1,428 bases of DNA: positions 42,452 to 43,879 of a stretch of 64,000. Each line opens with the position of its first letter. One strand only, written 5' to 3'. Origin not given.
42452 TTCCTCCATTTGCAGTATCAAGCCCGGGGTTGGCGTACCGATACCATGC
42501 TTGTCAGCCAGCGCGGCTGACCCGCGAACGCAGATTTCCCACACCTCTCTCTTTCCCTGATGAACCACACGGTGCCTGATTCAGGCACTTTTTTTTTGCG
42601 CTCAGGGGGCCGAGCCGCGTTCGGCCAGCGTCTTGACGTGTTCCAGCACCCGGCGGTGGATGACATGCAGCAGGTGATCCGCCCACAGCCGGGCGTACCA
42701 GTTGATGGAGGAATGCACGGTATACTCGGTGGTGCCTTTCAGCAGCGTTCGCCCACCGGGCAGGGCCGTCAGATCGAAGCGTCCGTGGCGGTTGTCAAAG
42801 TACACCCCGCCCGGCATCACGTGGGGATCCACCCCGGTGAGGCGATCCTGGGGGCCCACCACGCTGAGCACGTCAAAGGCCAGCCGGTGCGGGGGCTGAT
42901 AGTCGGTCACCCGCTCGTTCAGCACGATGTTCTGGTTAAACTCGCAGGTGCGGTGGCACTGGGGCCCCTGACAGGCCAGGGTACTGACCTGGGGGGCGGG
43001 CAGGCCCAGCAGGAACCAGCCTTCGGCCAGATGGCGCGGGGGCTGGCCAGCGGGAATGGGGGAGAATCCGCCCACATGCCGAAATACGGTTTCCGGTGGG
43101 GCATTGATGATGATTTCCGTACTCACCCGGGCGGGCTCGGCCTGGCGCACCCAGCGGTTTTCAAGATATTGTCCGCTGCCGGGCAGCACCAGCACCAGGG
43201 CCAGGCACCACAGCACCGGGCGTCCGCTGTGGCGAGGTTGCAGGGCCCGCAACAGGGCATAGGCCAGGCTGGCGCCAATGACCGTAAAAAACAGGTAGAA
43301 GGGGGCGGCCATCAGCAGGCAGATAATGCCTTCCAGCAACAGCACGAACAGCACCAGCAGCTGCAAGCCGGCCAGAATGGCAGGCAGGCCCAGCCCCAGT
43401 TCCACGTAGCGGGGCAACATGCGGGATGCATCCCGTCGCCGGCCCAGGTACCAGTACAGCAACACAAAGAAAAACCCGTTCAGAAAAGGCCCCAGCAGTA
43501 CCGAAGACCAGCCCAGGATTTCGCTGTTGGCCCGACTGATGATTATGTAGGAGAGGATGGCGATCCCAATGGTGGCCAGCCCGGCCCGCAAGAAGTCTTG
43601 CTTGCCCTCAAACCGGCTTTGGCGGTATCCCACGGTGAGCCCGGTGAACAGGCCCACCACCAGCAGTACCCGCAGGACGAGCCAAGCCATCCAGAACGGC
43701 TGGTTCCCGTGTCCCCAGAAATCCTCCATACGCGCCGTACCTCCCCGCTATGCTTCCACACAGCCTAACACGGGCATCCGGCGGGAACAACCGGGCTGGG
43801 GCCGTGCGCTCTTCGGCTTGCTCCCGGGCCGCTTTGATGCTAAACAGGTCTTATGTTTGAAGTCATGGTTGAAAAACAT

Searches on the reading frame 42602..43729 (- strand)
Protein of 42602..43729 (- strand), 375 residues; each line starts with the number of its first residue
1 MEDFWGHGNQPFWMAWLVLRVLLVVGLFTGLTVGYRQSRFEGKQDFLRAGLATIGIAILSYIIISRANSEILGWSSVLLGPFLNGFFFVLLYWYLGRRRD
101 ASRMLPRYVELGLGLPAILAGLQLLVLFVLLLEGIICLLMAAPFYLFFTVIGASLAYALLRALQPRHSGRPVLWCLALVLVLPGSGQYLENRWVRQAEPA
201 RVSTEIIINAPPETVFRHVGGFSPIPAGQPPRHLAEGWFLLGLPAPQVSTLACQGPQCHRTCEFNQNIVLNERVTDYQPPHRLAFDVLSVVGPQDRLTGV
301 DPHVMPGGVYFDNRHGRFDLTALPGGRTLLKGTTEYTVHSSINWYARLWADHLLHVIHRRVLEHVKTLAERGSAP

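Call 32: search_protein_families(library=pfam, proteins=[window:42602-43729:-], max_evalue=0.01)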
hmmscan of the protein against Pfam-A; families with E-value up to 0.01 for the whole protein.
window:42602-43729:- (375 aa): 1 family
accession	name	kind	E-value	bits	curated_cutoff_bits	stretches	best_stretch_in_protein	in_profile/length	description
PF10604.15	Polyketide_cyc2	-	8.4e-07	29.8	27.4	1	200-370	2-142/142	Polyketide cyclase / dehydrase and lipid transport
